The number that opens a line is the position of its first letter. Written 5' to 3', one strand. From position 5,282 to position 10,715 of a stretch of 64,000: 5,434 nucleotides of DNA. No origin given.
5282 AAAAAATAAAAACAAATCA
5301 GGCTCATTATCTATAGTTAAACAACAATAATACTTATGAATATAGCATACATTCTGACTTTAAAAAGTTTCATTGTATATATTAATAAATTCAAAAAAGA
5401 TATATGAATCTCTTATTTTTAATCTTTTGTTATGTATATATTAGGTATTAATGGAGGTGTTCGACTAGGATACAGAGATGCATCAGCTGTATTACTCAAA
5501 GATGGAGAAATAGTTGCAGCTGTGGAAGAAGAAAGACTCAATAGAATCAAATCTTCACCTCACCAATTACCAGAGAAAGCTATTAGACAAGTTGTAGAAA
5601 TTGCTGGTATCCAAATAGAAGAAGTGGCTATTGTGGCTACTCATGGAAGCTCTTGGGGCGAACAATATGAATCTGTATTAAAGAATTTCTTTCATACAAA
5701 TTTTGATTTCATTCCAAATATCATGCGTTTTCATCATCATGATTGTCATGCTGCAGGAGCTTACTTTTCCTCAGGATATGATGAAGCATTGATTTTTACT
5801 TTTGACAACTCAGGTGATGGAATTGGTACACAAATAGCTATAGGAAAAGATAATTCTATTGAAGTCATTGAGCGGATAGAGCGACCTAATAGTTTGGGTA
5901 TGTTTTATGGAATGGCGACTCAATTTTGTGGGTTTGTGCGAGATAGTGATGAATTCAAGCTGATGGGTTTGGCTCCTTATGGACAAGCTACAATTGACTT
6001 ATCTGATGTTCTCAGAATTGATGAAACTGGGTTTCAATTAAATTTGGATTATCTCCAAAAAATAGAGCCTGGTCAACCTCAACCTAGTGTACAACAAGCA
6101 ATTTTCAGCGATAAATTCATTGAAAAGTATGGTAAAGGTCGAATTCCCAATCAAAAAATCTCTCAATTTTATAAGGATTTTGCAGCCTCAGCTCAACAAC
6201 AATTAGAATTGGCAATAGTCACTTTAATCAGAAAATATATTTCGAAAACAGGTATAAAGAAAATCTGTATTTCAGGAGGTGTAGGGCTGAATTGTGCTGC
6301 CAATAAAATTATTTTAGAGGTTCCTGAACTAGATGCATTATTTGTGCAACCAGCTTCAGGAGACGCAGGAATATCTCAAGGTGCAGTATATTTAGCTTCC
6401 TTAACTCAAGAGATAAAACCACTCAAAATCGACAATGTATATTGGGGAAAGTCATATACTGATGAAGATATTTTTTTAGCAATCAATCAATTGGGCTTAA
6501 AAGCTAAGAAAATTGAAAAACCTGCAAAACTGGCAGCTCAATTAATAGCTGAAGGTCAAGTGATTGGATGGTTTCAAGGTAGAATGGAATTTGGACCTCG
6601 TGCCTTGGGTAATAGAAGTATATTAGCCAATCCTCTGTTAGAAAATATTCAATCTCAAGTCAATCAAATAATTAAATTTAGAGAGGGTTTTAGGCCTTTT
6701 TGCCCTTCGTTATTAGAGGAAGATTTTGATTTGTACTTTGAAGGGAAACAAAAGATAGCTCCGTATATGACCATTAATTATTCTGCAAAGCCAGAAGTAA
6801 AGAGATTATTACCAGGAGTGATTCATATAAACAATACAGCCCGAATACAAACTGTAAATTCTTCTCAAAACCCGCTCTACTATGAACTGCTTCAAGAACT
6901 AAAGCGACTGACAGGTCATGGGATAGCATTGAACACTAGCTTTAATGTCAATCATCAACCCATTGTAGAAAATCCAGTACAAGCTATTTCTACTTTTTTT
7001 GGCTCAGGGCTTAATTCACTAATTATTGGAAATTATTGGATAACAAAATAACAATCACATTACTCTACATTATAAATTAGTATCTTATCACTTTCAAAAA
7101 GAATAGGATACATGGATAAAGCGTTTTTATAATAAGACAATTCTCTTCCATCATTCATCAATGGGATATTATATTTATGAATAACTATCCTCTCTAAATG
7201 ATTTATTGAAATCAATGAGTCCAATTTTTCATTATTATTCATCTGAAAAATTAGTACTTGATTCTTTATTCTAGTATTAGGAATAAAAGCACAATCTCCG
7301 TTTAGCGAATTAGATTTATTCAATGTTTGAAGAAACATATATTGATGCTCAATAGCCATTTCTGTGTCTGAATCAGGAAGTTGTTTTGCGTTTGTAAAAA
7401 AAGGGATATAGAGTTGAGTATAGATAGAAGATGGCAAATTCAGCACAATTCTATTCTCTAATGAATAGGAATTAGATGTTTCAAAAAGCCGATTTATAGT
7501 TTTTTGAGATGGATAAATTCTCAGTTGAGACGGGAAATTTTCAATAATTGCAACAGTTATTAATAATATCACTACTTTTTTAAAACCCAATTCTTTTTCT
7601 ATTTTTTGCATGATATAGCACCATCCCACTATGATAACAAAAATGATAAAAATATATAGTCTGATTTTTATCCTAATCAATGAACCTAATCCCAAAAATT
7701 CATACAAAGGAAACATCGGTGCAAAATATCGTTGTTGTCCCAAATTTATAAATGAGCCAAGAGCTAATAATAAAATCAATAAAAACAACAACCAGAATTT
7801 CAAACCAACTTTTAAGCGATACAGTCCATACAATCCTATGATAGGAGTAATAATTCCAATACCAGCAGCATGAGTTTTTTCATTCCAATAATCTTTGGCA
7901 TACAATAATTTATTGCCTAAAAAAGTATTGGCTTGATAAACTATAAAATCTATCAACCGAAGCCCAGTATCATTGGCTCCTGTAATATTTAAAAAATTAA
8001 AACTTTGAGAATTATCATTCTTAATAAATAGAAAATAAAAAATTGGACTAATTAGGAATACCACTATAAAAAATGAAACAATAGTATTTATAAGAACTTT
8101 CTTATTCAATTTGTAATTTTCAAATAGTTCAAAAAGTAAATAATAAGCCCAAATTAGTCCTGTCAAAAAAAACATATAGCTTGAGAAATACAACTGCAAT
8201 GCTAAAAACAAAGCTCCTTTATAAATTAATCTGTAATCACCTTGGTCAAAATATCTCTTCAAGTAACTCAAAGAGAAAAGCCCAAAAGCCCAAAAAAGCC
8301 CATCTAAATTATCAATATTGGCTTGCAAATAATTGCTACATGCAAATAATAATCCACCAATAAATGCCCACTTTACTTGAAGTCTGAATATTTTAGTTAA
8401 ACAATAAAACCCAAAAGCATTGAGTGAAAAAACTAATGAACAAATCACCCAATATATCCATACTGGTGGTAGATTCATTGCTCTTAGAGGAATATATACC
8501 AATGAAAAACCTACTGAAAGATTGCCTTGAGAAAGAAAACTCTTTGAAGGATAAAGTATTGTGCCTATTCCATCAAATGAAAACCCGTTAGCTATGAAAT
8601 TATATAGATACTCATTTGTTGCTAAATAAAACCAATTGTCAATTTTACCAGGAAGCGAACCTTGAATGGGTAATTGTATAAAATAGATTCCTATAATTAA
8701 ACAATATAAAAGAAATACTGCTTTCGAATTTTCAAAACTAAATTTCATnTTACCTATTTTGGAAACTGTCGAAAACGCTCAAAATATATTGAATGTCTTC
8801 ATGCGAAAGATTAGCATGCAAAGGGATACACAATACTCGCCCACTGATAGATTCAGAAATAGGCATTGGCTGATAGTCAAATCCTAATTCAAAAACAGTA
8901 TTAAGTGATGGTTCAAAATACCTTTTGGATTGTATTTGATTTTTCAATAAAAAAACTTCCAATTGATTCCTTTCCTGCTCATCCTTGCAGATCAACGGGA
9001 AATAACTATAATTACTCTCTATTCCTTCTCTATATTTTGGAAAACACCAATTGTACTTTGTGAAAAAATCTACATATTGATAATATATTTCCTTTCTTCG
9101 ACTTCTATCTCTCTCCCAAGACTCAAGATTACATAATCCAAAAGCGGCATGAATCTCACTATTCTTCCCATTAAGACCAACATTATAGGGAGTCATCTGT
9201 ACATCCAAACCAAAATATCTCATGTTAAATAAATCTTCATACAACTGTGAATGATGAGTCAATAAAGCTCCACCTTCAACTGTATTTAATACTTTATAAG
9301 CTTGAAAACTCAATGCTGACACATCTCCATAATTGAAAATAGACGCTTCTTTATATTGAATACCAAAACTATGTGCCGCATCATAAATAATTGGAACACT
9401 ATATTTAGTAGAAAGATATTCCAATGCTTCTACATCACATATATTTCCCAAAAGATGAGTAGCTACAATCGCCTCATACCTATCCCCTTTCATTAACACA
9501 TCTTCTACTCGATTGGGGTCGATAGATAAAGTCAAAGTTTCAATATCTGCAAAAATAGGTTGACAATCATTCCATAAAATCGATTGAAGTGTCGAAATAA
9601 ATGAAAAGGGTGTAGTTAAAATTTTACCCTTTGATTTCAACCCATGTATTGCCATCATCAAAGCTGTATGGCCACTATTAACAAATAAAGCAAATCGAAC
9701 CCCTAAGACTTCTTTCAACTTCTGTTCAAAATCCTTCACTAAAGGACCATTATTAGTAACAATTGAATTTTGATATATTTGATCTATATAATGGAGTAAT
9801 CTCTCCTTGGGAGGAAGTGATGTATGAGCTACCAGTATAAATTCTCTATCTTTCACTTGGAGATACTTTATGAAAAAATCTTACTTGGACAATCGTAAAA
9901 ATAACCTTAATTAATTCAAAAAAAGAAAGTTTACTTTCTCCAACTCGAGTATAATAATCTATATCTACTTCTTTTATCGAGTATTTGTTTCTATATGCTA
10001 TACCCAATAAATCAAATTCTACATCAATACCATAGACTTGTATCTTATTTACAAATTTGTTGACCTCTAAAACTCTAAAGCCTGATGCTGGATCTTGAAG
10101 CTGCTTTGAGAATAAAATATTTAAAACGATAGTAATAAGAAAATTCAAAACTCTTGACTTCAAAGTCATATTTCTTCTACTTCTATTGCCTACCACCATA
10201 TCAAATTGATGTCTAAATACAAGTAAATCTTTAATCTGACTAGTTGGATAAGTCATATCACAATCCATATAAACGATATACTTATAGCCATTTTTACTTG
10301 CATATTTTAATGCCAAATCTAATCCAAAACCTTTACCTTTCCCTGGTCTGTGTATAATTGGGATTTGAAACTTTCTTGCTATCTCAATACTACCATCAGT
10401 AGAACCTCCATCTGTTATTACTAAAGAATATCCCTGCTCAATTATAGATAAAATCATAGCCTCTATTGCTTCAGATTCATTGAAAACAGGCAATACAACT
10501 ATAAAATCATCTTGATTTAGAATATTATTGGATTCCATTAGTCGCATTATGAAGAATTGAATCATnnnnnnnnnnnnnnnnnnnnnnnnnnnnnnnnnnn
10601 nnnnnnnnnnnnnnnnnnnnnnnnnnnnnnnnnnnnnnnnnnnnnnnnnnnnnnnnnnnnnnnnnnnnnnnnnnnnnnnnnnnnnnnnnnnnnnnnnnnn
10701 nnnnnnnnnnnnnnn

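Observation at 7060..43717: Four DPM1/ArnC-like GT2s paired with five GT-C-like membrane proteins and no polymerase or flippase: a periplasmic lipid-phosphate-sugar relay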

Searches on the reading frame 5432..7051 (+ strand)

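Call 3: search_protein_families(library=pfam, proteins=[window:5432-7051:+], max_evalue=0.01)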
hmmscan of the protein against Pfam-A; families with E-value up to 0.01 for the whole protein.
window:5432-7051:+ (539 aa): 3 families
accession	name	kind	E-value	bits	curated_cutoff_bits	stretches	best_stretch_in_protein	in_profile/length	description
PF16861.10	Carbam_trans_C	-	2.8e-63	212.9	27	1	369-539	1-170/170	Carbamoyltransferase C-terminus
PF02543.21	Carbam_trans_N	-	4.7e-41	141.8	24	2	90-318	120-344/346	Carbamoyltransferase N-terminus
PF22521.2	HypF_C_2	-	0.0019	18.5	27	1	248-317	167-240/241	Carbamoyltransferase, Kae1-like Domain, second subdomain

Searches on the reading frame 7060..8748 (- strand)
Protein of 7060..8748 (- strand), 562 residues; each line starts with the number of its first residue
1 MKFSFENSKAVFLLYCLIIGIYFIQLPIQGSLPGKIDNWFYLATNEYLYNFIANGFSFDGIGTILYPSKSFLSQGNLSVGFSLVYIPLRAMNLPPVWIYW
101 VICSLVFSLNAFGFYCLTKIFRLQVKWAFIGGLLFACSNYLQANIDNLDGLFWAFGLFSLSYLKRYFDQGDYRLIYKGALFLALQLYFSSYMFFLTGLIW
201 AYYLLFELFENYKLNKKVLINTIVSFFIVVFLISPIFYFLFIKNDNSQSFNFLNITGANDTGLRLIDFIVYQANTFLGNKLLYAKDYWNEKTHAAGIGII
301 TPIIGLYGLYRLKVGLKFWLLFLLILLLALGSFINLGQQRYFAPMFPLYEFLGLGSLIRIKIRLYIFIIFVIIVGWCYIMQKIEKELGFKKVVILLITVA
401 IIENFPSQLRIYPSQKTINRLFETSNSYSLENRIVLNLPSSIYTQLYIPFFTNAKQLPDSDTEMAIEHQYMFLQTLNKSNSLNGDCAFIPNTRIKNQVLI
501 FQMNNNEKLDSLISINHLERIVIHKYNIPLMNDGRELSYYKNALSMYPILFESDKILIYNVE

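Call 3: search_protein_families(library=pfam, proteins=[window:7060-8748:-], max_evalue=0.01)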
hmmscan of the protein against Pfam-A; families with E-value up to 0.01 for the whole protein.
window:7060-8748:- (562 aa): 0 families

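Call 7: search_protein_families(library=ncbifam, proteins=[window:7060-8748:-], max_evalue=0.1)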
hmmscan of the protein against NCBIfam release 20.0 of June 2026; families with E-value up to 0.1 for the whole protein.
window:7060-8748:- (562 aa): 0 families

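Call 15: search_protein_families(library=pfam, proteins=[window:7060-8748:-], max_evalue=10)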
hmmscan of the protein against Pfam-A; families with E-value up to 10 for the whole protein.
window:7060-8748:- (562 aa): 0 families

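Call 38: find_homologous_proteins(query=window:7060-8748:-)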
Query window:7060-8748:- (562 aa): 6 proteins with E <= 0.001 among 8000 candidates.
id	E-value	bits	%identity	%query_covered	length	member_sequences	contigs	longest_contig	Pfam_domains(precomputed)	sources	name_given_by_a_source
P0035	0.0e+0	1242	100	100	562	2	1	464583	-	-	-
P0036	3.6e-218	744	59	100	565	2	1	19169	-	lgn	-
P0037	8.4e-105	370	39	100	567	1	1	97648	-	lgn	-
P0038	1.9e-90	323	36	98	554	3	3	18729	-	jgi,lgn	jgi:hypothetical protein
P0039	3.2e-85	305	36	92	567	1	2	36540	-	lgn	-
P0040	2.4e-83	299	34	97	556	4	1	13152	-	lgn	-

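Call 64: search_solved_structures(query=A5, max_evalue=10)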
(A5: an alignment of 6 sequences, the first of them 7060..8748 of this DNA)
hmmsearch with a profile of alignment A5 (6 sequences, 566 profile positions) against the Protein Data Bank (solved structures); distinct sequences matched with E-value up to 10: 0.

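Call 78: predict_structure(alignment_id=A5)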
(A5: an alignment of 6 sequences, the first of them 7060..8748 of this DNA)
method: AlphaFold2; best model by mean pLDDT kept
length: 562 residues; sequences in the alignment: 6
mean_pLDDT: 67.6   pTM: 0.75
mean pLDDT of the five models: 67.6, 66.0, 61.2, 60.2, 58.2
residues with pLDDT >= 90: 20; 70-90: 259; 50-70: 188; < 50: 95
segments of 3 or more residues with pLDDT < 50: 1-6, 29-31, 63-76, 237-261, 283-296, 406-415, 451-458, 484-488
pLDDT, mean of each block of 10 residues (from residue 1): 50 86 61 52 74 71 46 47 83 80 84 85 85 80 54 84 79 82 77 75 69 59 66 51 41 43 53 55 42 52 86 80 75 57 68 55 72 89 88 79 49 48 57 70 53 45 64 67 46 69 86 81 78 77 91 85 81
secondary structure, 60 per line:
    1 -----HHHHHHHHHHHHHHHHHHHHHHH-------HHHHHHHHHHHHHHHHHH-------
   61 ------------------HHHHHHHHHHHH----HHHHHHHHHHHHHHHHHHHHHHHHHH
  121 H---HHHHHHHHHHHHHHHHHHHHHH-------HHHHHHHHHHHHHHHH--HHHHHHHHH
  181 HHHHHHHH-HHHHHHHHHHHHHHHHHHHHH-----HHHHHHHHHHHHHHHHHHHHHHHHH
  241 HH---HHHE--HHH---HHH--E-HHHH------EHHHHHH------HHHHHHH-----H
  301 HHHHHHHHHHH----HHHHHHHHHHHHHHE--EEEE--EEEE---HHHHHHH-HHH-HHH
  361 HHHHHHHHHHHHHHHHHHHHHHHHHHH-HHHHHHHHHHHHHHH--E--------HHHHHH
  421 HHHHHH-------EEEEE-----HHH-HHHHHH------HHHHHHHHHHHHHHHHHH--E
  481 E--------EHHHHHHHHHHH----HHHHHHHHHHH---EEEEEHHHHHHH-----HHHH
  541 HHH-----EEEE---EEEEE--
elements in order: H6-28 H36-53 H79-90 H95-121 H125-146 H154-169 H172-188 H190-210 H216-242 H265-268 H276-281 H288-294 H300-311 H316-329 E333-336 E339-342 H346-352 H358-387 H389-403 H415-426 E434-438 H448-453 H460-477 H491-501 H506-516 E520-524 H525-531 H537-543 E549-552 E556-560

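Call 81: fold_search(model_id=the predicted structure, library=pdb)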
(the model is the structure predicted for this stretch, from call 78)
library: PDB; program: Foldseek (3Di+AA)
matches with E <= 10: 164; with E <= 0.001: 10
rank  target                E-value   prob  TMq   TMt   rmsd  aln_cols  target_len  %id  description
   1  6gxc_A                2.1e-05  1.00  0.45  0.38  10.6       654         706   12  Bacterial oligosaccharyltransferase PglB in complex with an inhibitory peptide and a reactive lipid-linked oligosaccha (released 2018-11-14)
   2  5ogl_A                5.2e-05  1.00  0.46  0.38  10.7       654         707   12  Structure of bacterial oligosaccharyltransferase PglB in complex with an acceptor peptide and an lipid-linked oligosac (released 2017-10-25)
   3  3rce_A                5.7e-05  1.00  0.49  0.41  11.6       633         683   12  Bacterial oligosaccharyltransferase PglB (released 2011-06-15)
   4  8agc_A                1.0e-04  1.00  0.47  0.39  16.2       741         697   12  Structure of yeast oligosaccharylransferase complex with lipid-linked oligosaccharide and non-acceptor peptide bound (released 2022-12-07)
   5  6s7t_A                1.1e-04  1.00  0.45  0.38  10.1       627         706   11  Cryo-EM structure of human oligosaccharyltransferase complex OST-B (released 2019-12-18)
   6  7oci_F                1.3e-04  1.00  0.54  0.49  10.8       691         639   11  Cryo-EM structure of yeast Ost6p containing oligosaccharyltransferase complex (released 2022-02-16)
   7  7e9s_A                1.4e-04  1.00  0.46  0.32  11.1       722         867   13  Archaeal oligosaccharyltransferase AglB from Archaeoglobus fulgidus in complex with an inhibitory peptide and a dolich (released 2021-09-08)
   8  8age_A                1.5e-04  1.00  0.49  0.44  11.9       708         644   11  Structure of yeast oligosaccharylransferase complex with acceptor peptide bound (released 2022-12-07)
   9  9n9j_I                2.2e-04  1.00  0.40  0.34  12.3       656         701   11  Structure of a GRP94 folding intermediate engaged with a CCDC134- and FKBP11-bound secretory translocon (released 2025-11-19)
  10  3wak                  7.1e-04  1.00  0.43  0.31  11.2       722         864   12  Crystal structure of the Archaeoglobus fulgidus oligosaccharyltransferase (O29867_ARCFU) in the apo form (released 2013-10-30)
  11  9s6t_A                1.6e-03  1.00  0.43  0.48   9.5       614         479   10  Ternary cryo-EM structure of chicken ALG12 with Dol25-PP-GlcNAc2Man7, Dol25-P-Man, and Fab (released 2026-03-18)
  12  8if8_B                1.1e-02  1.00  0.42  0.39  14.5       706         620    9  Arabinosyltransferase AftA (released 2023-05-31)
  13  8if8_C                3.2e-02  1.00  0.48  0.46  13.2       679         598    9  Arabinosyltransferase AftA (released 2023-05-31)
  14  9e6i_B                9.9e-02  0.99  0.28  0.23  13.6       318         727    8  Cryo-EM structure of Saccharomyces cerevisiae Pmt4-Ccw5 complex (released 2025-10-15)
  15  9e61_A                1.1e-01  1.00  0.29  0.23   6.7       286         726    8  Cryo-EM structure of Saccharomyces cerevisiae Pmt4 apo form (released 2025-10-15)
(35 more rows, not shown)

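Call 86: find_encoding_contigs(protein=P0037, flank=6000, max_places=2)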
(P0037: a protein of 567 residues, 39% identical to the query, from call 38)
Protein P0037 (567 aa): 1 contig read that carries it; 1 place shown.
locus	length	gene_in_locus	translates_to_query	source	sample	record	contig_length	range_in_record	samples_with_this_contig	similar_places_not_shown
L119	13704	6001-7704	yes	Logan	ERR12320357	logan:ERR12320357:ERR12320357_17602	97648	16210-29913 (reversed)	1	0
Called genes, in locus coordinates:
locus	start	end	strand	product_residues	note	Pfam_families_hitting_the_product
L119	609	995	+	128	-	-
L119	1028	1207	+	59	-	-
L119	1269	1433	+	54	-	-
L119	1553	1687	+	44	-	-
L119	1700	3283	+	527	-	PF13231:PMT_2 (weak)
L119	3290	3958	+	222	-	PF00535:Glycos_transf_2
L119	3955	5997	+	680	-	PF02310:B12-binding (weak), PF04055:Radical_SAM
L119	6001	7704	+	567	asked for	-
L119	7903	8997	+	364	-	PF01073:3Beta_HSD, PF01370:Epimerase, PF02719:Polysacc_synt_2 (weak), PF04321:RmlD_sub_bind (weak), PF16363:GDP_Man_Dehyd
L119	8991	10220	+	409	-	PF08421:Methyltransf_13, PF13489:Methyltransf_23, PF08484:Methyltransf_14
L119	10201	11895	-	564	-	-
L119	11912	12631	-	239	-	PF10067:DUF2306 (weak)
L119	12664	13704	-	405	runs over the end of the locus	PF00005:ABC_tran, PF13304:AAA_21 (weak)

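Call 87: find_encoding_contigs(protein=P0039, flank=6000, max_places=2)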
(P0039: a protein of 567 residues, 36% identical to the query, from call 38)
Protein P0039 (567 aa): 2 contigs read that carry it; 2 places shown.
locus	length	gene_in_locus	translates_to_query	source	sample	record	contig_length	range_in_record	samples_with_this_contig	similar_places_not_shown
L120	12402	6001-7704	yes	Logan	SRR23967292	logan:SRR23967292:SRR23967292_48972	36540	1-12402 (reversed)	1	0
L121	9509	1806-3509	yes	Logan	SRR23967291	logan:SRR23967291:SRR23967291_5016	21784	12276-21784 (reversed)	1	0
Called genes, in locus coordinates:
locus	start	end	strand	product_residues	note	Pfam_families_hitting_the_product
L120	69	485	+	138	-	PF05523:FdtA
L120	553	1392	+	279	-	PF00795:CN_hydrolase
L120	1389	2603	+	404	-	-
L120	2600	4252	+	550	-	PF00814:TsaD (faint), PF02543:Carbam_trans_N, PF16861:Carbam_trans_C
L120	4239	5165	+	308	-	PF00535:Glycos_transf_2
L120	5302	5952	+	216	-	PF00535:Glycos_transf_2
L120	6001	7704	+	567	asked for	-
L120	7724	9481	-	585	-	-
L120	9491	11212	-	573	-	PF13231:PMT_2 (weak)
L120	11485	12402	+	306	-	?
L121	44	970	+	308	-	PF00535:Glycos_transf_2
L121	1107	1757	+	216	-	PF00535:Glycos_transf_2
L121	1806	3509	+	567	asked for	-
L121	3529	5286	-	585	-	-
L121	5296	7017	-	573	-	PF13231:PMT_2 (weak)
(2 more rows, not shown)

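Call 88: find_encoding_contigs(protein=P0038, flank=6000, max_places=2)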
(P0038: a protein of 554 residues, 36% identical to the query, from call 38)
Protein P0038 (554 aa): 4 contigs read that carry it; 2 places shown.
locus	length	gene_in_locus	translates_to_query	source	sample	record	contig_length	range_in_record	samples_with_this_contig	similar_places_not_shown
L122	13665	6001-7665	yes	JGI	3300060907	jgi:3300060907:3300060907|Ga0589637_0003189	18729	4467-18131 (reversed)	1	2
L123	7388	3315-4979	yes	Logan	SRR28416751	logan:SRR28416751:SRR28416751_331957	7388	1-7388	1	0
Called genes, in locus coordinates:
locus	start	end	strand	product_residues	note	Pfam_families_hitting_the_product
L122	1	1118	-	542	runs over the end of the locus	-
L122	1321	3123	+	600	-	-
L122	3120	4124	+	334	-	-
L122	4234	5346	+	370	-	PF01041:DegT_DnrJ_EryC1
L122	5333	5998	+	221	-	PF00535:Glycos_transf_2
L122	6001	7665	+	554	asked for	-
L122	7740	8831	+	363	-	PF01370:Epimerase, PF02719:Polysacc_synt_2, PF04321:RmlD_sub_bind, PF01073:3Beta_HSD, PF16363:GDP_Man_Dehyd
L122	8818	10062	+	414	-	PF08421:Methyltransf_13, PF13489:Methyltransf_23, PF08242:Methyltransf_12, PF08484:Methyltransf_14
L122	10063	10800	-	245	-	PF00483:NTP_transferase, PF12804:NTP_transf_3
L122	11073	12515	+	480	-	-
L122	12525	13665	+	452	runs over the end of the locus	-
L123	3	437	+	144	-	?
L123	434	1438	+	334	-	-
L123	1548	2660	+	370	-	PF01041:DegT_DnrJ_EryC1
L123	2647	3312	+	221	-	PF00535:Glycos_transf_2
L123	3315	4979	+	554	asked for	-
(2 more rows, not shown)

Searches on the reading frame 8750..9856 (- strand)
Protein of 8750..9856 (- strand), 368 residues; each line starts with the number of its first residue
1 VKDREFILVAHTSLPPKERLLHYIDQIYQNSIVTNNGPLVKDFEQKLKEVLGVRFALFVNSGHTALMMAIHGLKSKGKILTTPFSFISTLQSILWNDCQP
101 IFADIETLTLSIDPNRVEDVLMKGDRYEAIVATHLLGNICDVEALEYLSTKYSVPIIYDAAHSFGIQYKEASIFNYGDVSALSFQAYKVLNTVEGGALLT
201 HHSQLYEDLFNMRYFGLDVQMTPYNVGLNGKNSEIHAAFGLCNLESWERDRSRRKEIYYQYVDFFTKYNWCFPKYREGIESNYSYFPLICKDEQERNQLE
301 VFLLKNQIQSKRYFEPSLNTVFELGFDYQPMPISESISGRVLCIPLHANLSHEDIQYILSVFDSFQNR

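Call 3: search_protein_families(library=pfam, proteins=[window:8750-9856:-], max_evalue=0.01)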
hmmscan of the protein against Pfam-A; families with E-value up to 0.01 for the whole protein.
window:8750-9856:- (368 aa): 1 family
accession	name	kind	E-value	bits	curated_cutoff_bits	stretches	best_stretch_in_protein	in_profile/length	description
PF01041.23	DegT_DnrJ_EryC1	-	2.9e-72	244.3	19.8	1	18-360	5-357/360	DegT/DnrJ/EryC1/StrS aminotransferase family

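Call 102: search_protein_families(library=ncbifam, proteins=[window:8750-9856:-], max_evalue=0.00001)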
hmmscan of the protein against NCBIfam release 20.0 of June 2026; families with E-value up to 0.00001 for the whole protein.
window:8750-9856:- (368 aa): 7 families
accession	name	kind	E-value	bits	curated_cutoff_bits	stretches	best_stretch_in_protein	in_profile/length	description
TIGR04427.1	PLP_DesI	equivalog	3.2e-60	204.3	650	1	9-361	23-378/390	dTDP-4-dehydro-6-deoxyglucose aminotransferase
TIGR03588.1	PseC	equivalog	1.4e-49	169.1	423.5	1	26-361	19-375/380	UDP-4-amino-4,6-dideoxy-N-acetyl-beta-L-altrosamine transaminase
TIGR04181.1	NHT_00031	hypoth_equivalog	5.8e-47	160.3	420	1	22-345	14-357/359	LegC family aminotransferase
NF008687.0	PRK11706.1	equivalog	1.4e-39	135.9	375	1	20-364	13-372/375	dTDP-4-amino-4,6-dideoxygalactose transaminase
NF011936.0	PRK15407.1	equivalog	6.5e-33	114.1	423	1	36-219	63-254/440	lipopolysaccharide biosynthesis protein RfbH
NF008658.2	PRK11658.1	equivalog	1.9e-31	109.1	631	1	21-363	17-374/379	UDP-4-amino-4-deoxy-L-arabinose aminotransferase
TIGR02379.1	ECA_wecE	subfamily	1.1e-28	100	434.85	1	21-362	14-371/376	dTDP-4-amino-4,6-dideoxy-D-glucose transaminase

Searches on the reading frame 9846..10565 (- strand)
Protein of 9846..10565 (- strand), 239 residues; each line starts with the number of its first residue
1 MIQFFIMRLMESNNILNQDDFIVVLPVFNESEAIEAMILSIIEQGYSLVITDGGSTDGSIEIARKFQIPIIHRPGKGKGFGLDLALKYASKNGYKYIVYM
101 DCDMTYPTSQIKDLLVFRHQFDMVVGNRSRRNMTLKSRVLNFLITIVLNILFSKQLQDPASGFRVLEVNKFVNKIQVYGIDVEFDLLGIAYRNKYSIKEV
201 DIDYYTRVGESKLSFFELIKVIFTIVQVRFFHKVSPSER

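Call 3: search_protein_families(library=pfam, proteins=[window:9846-10565:-], max_evalue=0.01)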
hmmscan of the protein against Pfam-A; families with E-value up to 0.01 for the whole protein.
window:9846-10565:- (239 aa): 1 family
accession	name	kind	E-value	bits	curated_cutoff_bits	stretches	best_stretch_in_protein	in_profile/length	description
PF00535.33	Glycos_transf_2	-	4.7e-19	69.4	23.3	1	23-141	2-128/168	Glycosyl transferase family 2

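Call 7: search_protein_families(library=ncbifam, proteins=[window:9846-10565:-], max_evalue=0.1)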
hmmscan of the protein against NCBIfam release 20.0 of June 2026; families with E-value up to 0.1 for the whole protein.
window:9846-10565:- (239 aa): 13 families
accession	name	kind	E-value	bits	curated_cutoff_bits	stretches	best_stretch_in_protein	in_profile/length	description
TIGR04182.1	glyco_TIGR04182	equivalog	1.2e-25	90.5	325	1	21-215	2-203/293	S-layer glycoprotein N-glycosyltransferase AglJ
NF041391.1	DPhHxTase_Halo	equivalog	9.9e-20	70.4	375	1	27-217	3-196/213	dolichyl-phosphate hexose transferase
NF058614.1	PPMAGASynPpgS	equivalog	4.1e-10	39.5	370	1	21-212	2-205/226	polyprenyl-phospho-N-acetylgalactosaminyl synthase PpgS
TIGR04283.1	glyco_like_mftF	equivalog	5.8e-08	32.6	182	1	23-115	3-94/221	TIGR04283 family arsenosugar biosynthesis glycosyltransferase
NF047588.1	GlcsyltransPgfSStrep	equivalog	1.6e-07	30.9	500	1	23-176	5-168/308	glycosyltransferase PgfS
NF007482.0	PRK10073.1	equivalog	8.3e-06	25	423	1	21-106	8-98/334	glycosyltransferase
TIGR03937.1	PgaC_IcaA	equivalog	0.00011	21.3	422.3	1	18-108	44-140/407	poly-beta-1,6-N-acetyl-D-glucosamine synthase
NF007986.1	PRK10714.1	equivalog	0.00019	20.5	529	1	21-226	8-223/316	undecaprenyl-phosphate 4-deoxy-4-formamido-L-arabinose transferase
TIGR03469.1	HpnB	hypoth_equivalog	0.00028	20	379.25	1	20-67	45-96/386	hopene-associated glycosyltransferase HpnB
NF047683.1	TeichurnBiosyTuaG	equivalog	0.00042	20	400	1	18-162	5-155/252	teichuronic acid biosynthesis protein TuaG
NF010496.0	PRK13915.1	equivalog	0.00074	18.7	262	1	7-111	22-134/307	glucosyl-3-phosphoglycerate synthase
NF053739.1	GlytfEpsEBac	equivalog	0.0016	17.5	450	1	23-66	5-51/265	glycosyltransferase EpsE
NF045692.1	OglycostaseCruG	equivalog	0.094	11.6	600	0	22-67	44-92/386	2'-O-glycosyltransferase CruG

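Call 17: search_solved_structures(query=window:9846-10565:-, max_evalue=0.001)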
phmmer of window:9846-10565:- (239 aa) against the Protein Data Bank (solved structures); distinct sequences matched with E-value up to 0.001: 2.
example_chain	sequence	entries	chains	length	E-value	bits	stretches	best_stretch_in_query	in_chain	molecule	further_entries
2z87_A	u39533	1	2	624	0.00016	24.9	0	19-108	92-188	Chondroitin synthase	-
2z86_A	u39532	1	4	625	0.00016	24.9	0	19-108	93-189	Chondroitin synthase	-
